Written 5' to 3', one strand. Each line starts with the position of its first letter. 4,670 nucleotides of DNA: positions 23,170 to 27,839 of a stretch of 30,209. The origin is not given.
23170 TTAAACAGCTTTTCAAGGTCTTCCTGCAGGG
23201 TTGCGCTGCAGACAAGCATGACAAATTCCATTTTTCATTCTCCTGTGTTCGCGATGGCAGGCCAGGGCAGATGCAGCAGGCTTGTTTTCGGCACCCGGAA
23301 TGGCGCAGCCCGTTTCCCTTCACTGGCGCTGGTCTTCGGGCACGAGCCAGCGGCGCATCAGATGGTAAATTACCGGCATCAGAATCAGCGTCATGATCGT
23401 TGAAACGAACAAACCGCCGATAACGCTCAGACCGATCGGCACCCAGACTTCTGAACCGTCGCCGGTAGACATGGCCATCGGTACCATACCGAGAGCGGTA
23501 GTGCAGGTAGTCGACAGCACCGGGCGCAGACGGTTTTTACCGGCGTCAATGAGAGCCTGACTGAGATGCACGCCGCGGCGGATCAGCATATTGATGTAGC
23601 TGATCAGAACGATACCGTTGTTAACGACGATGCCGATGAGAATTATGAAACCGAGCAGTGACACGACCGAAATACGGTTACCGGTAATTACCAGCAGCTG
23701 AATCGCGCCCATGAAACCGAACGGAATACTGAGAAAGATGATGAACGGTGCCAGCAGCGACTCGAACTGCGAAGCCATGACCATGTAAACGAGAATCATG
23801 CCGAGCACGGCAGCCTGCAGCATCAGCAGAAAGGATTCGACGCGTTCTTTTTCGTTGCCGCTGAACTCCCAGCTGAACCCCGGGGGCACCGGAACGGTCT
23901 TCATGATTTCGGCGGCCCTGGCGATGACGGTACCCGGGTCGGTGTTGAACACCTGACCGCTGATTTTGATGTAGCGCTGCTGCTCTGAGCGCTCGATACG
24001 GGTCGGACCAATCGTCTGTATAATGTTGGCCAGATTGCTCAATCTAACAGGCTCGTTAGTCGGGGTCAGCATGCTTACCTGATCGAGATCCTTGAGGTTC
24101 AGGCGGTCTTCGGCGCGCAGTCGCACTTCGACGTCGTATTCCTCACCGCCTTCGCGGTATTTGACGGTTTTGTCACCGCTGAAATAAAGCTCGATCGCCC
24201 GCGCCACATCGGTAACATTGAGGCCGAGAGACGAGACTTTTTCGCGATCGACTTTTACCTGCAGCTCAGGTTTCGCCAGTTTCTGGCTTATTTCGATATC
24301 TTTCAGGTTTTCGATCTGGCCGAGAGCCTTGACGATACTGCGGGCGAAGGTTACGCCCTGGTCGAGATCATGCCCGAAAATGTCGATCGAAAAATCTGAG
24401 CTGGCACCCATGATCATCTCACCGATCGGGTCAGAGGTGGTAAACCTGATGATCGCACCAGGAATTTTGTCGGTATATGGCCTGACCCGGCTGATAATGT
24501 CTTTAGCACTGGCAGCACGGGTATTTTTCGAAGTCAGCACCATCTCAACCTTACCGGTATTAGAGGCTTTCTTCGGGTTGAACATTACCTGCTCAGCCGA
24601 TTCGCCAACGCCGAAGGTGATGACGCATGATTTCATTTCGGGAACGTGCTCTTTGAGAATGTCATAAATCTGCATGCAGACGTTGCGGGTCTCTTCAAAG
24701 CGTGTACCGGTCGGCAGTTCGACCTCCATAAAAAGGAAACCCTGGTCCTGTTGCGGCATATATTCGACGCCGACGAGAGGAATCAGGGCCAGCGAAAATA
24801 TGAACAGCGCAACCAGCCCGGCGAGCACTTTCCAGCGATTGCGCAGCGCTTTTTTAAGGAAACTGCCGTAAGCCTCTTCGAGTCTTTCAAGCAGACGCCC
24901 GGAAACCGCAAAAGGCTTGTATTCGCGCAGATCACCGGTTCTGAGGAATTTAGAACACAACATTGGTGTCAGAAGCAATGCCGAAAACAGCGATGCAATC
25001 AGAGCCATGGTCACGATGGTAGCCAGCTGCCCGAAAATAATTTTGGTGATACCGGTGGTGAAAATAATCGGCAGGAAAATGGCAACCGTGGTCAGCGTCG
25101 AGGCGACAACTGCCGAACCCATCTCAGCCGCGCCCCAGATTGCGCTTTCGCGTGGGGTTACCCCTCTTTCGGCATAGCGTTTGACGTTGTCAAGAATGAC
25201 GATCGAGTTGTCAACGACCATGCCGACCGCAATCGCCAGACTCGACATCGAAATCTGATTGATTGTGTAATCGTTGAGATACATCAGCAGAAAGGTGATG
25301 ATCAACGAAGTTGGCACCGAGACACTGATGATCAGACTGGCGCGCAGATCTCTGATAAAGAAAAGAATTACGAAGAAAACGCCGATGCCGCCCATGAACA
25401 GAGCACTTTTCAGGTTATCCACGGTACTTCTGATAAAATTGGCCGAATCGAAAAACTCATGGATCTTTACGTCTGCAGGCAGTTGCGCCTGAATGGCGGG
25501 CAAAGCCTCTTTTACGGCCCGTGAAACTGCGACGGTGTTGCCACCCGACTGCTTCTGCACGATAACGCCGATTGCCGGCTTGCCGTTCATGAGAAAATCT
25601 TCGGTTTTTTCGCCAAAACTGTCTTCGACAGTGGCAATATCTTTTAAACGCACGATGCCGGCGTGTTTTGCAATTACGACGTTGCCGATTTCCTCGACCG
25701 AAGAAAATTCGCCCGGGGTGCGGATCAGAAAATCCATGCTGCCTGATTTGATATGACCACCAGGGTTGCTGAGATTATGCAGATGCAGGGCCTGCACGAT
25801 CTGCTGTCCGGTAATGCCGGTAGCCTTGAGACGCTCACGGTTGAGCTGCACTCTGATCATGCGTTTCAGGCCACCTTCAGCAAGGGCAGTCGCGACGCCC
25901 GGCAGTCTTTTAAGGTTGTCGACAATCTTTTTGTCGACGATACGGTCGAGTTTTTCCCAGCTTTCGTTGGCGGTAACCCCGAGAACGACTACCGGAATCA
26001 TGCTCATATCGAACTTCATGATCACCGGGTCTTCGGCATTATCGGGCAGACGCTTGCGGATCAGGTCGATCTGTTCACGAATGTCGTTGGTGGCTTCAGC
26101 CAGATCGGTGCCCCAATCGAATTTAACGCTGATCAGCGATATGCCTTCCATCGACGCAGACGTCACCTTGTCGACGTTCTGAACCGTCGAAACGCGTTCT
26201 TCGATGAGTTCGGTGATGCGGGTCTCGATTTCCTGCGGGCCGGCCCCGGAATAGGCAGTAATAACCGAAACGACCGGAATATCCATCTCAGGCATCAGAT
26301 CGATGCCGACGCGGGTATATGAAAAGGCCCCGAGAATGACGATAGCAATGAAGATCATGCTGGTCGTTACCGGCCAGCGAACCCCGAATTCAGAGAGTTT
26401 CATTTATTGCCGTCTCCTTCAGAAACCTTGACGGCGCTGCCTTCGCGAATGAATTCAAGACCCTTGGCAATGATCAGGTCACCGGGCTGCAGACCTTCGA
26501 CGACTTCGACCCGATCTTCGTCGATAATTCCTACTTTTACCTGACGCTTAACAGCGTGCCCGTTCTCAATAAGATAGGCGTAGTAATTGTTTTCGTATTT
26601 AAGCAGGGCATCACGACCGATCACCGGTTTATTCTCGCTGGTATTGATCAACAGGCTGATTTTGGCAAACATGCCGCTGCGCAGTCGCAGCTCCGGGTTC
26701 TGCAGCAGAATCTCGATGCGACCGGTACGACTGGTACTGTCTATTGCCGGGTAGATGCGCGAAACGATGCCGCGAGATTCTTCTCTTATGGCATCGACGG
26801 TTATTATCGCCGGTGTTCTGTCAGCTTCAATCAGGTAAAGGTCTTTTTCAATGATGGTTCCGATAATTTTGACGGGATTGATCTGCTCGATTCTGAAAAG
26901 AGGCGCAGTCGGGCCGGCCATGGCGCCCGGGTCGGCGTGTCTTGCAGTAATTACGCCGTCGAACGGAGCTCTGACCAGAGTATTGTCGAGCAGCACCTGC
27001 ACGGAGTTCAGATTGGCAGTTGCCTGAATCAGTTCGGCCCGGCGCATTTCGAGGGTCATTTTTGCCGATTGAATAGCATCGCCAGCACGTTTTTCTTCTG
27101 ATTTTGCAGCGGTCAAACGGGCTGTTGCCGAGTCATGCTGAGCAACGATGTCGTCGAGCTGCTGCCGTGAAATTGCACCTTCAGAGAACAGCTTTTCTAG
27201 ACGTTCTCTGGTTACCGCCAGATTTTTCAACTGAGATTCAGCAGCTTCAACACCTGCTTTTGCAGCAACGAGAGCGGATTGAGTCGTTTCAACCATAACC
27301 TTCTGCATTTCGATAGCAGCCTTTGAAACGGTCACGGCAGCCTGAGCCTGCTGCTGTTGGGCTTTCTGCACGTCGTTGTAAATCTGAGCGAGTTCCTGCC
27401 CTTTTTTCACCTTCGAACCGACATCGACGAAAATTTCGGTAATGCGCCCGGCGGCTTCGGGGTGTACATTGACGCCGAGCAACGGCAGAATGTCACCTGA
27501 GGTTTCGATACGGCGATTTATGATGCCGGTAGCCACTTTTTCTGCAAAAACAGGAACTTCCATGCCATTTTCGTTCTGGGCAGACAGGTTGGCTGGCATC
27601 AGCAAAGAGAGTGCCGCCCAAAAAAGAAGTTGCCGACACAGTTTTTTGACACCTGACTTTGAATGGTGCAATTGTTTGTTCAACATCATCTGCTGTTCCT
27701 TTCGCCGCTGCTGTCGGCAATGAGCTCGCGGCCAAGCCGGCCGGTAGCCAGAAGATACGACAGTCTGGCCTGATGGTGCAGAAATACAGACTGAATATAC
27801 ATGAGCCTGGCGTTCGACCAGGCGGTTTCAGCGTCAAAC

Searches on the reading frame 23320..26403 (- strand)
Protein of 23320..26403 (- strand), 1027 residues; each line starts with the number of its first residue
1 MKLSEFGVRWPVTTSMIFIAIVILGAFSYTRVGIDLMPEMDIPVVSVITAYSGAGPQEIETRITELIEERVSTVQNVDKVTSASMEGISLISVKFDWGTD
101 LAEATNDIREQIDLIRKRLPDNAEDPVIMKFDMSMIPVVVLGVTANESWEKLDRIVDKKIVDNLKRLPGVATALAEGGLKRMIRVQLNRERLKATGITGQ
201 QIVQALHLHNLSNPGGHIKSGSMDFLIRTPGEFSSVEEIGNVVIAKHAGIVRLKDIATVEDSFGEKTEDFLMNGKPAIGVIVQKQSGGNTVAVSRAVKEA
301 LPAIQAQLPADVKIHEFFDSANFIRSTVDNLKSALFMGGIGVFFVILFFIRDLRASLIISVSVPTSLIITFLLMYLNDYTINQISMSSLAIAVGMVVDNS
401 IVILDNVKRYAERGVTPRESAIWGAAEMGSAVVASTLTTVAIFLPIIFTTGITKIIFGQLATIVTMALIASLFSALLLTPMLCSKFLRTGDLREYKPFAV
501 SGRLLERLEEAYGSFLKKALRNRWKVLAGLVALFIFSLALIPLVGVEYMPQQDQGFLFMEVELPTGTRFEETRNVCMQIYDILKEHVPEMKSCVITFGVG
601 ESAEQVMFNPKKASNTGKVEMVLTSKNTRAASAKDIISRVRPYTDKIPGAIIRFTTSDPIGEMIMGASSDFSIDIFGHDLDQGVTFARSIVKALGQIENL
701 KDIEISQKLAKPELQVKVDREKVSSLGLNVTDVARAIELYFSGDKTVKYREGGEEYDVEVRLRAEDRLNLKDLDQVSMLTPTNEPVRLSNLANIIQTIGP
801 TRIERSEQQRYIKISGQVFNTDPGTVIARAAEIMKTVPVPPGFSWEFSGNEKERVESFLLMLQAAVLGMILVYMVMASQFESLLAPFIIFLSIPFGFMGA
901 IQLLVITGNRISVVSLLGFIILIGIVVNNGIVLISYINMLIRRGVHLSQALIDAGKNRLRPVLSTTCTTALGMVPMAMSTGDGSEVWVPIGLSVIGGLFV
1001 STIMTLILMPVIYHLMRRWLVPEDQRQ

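Call 70: search_protein_families(library=pfam, proteins=[window:23320-26403:-], max_evalue=0.001)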
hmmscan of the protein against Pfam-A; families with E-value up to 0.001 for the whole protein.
window:23320-26403:- (1027 aa): 2 families
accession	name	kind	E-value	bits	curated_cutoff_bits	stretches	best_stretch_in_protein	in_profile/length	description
PF00873.25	ACR_tran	-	2.3e-253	843.7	28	1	4-1016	2-1020/1021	AcrB/AcrD/AcrF family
PF03176.21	MMPL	-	2.1e-13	50.4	20.5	2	330-485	144-301/333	MMPL family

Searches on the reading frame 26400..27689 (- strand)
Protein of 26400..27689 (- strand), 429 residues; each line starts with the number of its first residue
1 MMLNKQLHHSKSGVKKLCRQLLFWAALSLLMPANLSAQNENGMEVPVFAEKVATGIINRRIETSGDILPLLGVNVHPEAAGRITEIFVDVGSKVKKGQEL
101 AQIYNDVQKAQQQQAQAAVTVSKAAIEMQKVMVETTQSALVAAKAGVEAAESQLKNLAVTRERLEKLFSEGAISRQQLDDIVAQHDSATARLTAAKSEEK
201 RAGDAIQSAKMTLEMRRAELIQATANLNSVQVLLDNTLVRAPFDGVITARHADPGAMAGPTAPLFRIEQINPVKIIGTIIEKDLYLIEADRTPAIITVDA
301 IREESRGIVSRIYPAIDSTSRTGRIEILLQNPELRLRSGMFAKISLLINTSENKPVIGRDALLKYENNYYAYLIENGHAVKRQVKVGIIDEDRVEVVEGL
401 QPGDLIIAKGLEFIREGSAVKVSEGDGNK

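Call 70: search_protein_families(library=pfam, proteins=[window:26400-27689:-], max_evalue=0.001)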
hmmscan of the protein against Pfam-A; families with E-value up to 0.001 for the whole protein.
window:26400-27689:- (429 aa): 4 families
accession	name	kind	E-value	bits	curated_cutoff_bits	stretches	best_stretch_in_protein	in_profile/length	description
PF16576.10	HlyD_D23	-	2.2e-29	102.7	30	2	191-342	62-214/214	Barrel-sandwich domain of CusB or HlyD membrane-fusion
PF13437.12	HlyD_3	-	9.8e-13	49.2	22.2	1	239-339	2-106/106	HlyD family secretion protein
PF13533.13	Biotin_lipoyl_2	-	3.5e-06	27.1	29.8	1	73-103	1-31/32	Biotin-lipoyl like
PF00364.28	Biotin_lipoyl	-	0.00048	20.3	22.1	0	78-103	48-73/73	Biotin-requiring enzyme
